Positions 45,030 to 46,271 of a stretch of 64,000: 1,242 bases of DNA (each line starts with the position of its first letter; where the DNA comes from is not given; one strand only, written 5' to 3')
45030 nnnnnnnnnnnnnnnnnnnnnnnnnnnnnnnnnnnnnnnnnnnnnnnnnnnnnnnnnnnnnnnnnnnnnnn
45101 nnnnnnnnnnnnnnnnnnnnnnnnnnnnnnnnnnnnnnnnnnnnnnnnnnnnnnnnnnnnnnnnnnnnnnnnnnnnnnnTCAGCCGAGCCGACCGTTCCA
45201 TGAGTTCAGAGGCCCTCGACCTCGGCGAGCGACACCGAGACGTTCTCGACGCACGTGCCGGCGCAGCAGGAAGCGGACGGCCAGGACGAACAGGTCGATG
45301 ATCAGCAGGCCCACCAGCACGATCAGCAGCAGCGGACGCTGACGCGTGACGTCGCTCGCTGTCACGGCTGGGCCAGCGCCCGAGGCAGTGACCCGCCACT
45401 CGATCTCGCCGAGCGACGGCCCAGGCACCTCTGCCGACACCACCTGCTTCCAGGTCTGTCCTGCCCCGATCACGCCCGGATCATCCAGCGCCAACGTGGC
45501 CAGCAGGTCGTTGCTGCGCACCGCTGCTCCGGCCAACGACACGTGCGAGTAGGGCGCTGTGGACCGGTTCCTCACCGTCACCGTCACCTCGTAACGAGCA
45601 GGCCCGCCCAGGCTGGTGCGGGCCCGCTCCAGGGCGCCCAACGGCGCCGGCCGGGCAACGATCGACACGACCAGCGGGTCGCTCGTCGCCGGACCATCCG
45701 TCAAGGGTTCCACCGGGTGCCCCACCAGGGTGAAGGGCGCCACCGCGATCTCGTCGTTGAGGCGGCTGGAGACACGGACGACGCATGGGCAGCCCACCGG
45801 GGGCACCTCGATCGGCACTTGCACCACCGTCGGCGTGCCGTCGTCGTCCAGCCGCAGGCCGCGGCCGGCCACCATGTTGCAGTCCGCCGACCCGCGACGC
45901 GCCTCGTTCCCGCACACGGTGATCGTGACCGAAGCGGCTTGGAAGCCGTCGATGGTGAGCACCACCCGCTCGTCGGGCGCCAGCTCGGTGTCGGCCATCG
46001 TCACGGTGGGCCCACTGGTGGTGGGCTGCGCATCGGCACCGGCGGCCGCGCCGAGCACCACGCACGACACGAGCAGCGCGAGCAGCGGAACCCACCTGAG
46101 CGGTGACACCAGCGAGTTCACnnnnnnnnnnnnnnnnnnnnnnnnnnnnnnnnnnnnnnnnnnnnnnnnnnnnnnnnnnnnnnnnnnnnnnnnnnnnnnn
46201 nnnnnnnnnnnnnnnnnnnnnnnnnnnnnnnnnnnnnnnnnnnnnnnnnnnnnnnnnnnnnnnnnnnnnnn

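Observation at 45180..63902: ~19-kb minus-strand supercluster: a real Pst phosphate transporter split open and surrounded by tail-anchored surface proteins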

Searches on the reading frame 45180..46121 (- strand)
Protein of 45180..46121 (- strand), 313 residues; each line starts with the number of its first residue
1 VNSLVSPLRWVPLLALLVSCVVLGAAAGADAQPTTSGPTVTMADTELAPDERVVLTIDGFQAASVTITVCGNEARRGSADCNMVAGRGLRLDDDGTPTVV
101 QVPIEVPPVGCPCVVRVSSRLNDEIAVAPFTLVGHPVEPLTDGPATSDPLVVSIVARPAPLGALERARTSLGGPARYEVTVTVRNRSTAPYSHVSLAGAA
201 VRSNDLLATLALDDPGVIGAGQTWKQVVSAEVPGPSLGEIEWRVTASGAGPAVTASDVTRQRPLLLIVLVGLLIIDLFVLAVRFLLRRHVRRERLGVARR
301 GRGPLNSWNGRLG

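Call 6: search_protein_families(library=pfam, max_evalue=0.01, proteins=[window:45180-46121:-])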
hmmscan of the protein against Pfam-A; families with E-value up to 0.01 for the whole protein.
window:45180-46121:- (313 aa): 0 families

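Call 8: search_protein_families(library=ncbifam, max_evalue=0.01, proteins=[window:45180-46121:-])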
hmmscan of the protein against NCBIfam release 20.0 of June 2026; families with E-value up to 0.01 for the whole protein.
window:45180-46121:- (313 aa): 1 family
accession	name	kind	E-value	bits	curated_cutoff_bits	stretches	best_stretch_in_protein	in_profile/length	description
NF040680.1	chromo_anti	equivalog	0.0024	17.7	86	1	20-98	5-84/133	enediyne antibiotic chromoprotein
